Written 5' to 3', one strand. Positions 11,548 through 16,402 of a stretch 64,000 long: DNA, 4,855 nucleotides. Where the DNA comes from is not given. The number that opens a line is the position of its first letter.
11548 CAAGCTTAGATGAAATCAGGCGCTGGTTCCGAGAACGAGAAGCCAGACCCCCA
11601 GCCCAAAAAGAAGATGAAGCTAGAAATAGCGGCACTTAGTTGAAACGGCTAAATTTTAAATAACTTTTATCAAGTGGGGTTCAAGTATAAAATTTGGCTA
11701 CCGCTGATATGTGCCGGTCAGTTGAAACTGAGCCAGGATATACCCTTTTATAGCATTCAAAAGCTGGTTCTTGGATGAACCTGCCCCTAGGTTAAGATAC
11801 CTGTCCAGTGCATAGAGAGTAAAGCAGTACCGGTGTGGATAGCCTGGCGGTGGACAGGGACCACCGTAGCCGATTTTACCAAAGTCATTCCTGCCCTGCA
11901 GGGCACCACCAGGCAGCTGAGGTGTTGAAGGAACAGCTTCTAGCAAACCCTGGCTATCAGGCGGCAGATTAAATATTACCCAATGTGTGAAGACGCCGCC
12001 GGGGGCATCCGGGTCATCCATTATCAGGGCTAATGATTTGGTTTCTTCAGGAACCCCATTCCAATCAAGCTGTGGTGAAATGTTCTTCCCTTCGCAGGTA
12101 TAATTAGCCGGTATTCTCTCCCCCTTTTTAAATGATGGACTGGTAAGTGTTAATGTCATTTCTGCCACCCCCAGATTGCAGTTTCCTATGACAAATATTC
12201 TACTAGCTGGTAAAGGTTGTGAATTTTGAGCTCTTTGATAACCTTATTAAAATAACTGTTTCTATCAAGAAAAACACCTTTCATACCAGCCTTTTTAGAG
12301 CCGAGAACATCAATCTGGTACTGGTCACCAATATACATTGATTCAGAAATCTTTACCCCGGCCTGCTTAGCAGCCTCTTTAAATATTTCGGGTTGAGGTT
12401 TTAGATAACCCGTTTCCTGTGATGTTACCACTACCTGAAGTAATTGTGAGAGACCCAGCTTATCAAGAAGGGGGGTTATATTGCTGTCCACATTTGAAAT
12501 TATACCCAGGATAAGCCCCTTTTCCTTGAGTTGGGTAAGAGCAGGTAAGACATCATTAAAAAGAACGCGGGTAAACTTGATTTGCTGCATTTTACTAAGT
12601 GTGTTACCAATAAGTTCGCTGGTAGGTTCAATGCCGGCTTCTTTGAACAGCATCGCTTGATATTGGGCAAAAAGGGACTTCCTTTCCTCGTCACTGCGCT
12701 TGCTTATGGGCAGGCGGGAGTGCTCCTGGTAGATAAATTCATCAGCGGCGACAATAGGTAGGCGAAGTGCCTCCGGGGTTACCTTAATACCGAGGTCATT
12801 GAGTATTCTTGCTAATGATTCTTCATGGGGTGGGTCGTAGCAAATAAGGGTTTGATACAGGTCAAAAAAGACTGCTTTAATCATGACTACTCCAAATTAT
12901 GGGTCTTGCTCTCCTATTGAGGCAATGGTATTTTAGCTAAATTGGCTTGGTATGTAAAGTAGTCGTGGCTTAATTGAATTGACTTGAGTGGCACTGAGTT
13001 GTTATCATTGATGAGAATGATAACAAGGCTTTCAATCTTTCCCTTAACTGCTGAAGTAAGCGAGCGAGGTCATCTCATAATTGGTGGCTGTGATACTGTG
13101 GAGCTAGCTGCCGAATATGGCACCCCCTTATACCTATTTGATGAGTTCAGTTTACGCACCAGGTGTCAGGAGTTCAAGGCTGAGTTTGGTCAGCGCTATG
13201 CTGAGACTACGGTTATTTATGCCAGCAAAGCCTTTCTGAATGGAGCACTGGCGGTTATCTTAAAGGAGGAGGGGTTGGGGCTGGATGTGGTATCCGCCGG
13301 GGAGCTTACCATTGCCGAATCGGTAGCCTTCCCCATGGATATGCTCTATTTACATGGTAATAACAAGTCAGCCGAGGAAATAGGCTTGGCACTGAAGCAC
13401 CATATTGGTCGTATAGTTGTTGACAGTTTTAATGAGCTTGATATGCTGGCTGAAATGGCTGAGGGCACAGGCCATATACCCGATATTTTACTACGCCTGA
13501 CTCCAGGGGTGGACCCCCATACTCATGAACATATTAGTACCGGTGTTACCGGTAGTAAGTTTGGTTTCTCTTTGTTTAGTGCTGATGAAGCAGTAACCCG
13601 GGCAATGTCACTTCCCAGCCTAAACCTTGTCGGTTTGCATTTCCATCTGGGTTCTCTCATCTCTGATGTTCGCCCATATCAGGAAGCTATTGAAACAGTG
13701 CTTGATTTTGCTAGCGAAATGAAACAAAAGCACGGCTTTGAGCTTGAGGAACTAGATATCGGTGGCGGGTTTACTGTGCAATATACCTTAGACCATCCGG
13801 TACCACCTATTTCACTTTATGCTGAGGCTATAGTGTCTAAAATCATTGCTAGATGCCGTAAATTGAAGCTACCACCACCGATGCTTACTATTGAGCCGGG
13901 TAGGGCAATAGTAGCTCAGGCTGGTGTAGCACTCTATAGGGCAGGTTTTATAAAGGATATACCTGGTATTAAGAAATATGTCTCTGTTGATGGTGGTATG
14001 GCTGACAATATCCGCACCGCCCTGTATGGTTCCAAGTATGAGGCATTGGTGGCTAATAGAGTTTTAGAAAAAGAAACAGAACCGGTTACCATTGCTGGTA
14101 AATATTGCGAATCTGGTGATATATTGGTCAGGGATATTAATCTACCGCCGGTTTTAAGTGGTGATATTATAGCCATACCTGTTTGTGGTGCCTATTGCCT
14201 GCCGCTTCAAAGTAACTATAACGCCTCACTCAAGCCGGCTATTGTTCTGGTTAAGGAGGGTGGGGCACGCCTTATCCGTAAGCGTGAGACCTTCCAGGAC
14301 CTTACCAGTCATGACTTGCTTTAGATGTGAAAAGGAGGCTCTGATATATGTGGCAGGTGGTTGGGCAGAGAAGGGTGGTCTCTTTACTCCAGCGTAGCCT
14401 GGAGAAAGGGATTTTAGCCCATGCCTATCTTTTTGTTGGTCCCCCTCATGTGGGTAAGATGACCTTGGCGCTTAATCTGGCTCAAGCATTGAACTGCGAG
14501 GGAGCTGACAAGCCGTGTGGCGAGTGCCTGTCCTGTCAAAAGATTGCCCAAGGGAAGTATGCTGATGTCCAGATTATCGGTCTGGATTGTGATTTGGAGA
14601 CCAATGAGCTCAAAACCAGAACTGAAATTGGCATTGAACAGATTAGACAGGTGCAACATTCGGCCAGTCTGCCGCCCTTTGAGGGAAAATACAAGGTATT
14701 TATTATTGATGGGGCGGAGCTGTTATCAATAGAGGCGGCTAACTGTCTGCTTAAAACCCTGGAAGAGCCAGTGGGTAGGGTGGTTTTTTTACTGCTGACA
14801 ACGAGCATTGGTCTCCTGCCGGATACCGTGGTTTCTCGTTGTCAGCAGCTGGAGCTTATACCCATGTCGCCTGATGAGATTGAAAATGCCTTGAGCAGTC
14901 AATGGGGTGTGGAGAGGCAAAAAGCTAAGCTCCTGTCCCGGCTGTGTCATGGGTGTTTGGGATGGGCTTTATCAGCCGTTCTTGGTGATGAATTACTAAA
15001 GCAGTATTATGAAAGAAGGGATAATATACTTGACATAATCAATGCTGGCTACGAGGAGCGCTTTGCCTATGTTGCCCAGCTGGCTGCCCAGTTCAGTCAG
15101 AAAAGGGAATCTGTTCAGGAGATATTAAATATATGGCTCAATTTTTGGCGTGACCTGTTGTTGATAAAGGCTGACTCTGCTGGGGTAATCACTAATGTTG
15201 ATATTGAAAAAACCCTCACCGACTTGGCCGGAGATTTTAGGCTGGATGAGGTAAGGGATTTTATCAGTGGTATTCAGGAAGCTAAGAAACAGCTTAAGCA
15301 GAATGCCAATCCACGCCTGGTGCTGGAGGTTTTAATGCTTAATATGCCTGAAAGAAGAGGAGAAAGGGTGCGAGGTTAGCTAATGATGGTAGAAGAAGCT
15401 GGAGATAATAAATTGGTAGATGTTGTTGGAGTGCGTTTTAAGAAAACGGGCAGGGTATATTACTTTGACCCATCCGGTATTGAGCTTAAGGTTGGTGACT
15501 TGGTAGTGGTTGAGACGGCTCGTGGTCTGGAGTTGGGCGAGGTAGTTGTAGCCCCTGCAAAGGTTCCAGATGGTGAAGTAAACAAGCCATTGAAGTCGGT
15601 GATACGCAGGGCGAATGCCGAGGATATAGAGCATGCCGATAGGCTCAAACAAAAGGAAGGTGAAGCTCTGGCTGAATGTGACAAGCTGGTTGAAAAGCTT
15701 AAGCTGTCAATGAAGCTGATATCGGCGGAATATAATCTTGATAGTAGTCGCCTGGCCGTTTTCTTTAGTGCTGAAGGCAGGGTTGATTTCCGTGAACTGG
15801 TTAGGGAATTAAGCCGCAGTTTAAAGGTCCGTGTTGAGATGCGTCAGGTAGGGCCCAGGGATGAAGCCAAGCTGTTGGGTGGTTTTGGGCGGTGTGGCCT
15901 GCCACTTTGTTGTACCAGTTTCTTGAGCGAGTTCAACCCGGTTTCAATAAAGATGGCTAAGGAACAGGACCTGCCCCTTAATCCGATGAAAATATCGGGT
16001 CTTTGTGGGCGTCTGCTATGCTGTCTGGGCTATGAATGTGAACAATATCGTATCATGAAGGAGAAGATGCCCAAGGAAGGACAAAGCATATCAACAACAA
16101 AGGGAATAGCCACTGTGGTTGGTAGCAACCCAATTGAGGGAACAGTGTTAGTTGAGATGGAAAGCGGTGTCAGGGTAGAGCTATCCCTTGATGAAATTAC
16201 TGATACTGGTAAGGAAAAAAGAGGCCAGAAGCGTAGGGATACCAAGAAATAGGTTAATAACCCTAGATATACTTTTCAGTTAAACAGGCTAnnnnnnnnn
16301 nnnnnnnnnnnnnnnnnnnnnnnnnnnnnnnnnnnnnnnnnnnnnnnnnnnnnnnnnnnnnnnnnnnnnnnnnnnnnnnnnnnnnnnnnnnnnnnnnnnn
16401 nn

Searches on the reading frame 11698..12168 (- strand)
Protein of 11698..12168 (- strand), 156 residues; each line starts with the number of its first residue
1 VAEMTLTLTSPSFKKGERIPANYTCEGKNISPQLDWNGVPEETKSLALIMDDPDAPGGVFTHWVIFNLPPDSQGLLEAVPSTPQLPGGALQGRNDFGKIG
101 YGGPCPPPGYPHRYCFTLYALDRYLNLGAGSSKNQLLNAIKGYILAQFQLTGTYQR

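Call 53: search_protein_families(library=pfam, proteins=[window:11698-12168:-], max_evalue=0.00001)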
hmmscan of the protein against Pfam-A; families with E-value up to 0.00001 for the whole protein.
window:11698-12168:- (156 aa): 1 family
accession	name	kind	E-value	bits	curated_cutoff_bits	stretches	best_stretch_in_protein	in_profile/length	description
PF01161.25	PBP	-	1.2e-43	149.2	24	1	18-154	1-135/135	Phosphatidylethanolamine-binding protein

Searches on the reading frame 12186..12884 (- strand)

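Call 53: search_protein_families(library=pfam, proteins=[window:12186-12884:-], max_evalue=0.00001)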
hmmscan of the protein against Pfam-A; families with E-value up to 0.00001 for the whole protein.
window:12186-12884:- (232 aa): 3 families
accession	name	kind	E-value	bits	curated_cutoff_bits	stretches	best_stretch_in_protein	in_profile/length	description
PF13419.12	HAD_2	-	4.5e-21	76.2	23.8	1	62-203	31-175/178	Haloacid dehalogenase-like hydrolase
PF00702.32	Hydrolase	-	4.9e-20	73.2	26.4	1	2-200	1-191/191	haloacid dehalogenase-like hydrolase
PF13242.12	Hydrolase_like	-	3.9e-08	33.5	22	1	162-211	4-53/75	HAD-hyrolase-like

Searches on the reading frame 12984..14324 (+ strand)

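Call 53: search_protein_families(library=pfam, proteins=[window:12984-14324:+], max_evalue=0.00001)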
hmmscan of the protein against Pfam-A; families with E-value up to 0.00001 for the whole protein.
window:12984-14324:+ (446 aa): 2 families
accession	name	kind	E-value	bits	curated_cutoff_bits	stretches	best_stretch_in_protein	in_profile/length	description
PF02784.22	Orn_Arg_deC_N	-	3.7e-56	190.7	23.4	1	57-311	4-247/247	Pyridoxal-dependent decarboxylase, pyridoxal binding domain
PF00278.28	Orn_DAP_Arg_deC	-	1.2e-15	58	23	1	270-402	5-95/95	Pyridoxal-dependent decarboxylase, C-terminal sheet domain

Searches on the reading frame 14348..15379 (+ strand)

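Call 53: search_protein_families(library=pfam, proteins=[window:14348-15379:+], max_evalue=0.00001)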
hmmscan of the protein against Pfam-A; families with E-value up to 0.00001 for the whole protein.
window:14348-15379:+ (343 aa): 2 families
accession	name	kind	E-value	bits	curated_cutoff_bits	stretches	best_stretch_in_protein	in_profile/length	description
PF13177.12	DNA_pol3_delta2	-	2e-48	164.9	27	1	6-172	1-159/161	DNA polymerase III, delta subunit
PF09115.15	DNApol3-delta_C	-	2.9e-06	28.2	21.7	1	222-333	5-115/117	DNA polymerase III, delta subunit, C terminal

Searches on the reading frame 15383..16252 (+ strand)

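Call 53: search_protein_families(library=pfam, proteins=[window:15383-16252:+], max_evalue=0.00001)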
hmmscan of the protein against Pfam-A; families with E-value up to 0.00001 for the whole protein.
window:15383-16252:+ (289 aa): 1 family
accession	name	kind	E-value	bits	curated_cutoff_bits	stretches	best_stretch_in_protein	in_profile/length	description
PF04468.17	PSP1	-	4.6e-30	104.2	27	1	71-156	1-86/86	PSP1 C-terminal conserved region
